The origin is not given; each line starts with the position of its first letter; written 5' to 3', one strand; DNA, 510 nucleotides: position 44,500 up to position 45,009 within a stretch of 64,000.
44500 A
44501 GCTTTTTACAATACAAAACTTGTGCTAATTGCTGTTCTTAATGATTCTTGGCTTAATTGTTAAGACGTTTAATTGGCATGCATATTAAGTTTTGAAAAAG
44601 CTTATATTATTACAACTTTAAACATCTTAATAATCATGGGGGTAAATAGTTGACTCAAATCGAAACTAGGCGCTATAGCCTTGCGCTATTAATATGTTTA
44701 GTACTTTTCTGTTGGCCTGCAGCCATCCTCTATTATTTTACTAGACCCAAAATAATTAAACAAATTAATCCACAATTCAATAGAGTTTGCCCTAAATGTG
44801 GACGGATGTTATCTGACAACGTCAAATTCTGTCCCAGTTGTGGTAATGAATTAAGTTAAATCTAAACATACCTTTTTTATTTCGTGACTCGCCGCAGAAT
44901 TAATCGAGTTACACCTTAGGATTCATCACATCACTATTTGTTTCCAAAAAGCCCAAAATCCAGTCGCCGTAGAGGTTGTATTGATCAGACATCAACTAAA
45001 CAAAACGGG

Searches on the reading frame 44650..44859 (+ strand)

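Call 46: search_protein_families(library=pfam, proteins=[window:44650-44859:+], max_evalue=0.01)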
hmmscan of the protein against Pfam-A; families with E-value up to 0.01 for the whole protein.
window:44650-44859:+ (69 aa): 14 families
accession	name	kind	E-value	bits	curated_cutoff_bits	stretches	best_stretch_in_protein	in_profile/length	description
PF13240.11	Zn_Ribbon_1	-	1.3e-09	37.9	25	1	47-68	2-23/23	zinc-ribbon domain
PF13248.11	Zn_ribbon_3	-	2.4e-07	30.4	27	1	45-68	3-26/26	zinc-ribbon domain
PF17032.10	Zn_ribbon_15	-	1.4e-06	29.5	28.9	1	3-65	11-73/73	zinc-ribbon family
PF12773.13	DZR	-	1.8e-06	28.4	27.3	1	44-65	24-45/45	Double zinc ribbon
PF24460.1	DUF7575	-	3.2e-06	26.8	28.5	1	46-68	5-27/28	Domain of unknown function (DUF7575)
PF10571.15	UPF0547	-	0.00046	20.7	29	1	45-65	1-21/26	Uncharacterised protein family UPF0547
PF10601.15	zf-LITAF-like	-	0.00083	19.9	23.8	0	1-66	16-64/70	LITAF-like zinc ribbon domain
PF02150.21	Zn_ribbon_RPB9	-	0.00086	19.6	25.2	0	58-66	1-9/36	RNA polymerases M/15 Kd subunit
PF09297.16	Zn_ribbon_NUD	-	0.0012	18.9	24.8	0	44-52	21-29/32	NADH pyrophosphatase zinc ribbon domain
PF24463.1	DUF7577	-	0.0013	18.8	28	1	45-69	3-27/27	Domain of unknown function (DUF7577)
PF08271.17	Zn_Ribbon_TF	-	0.0021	18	29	0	44-57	19-32/43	TFIIB zinc-binding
PF14803.11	Zn_ribbon_Nudix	-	0.0032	17.8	25.6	0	59-68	1-10/34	Nudix N-terminal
PF02591.20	Zn_ribbon_9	-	0.0039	17.7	29.1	0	47-54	26-33/33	C4-type zinc ribbon domain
PF18912.6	DZR_2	-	0.0042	17.3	27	1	45-68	8-31/56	Double zinc ribbon domain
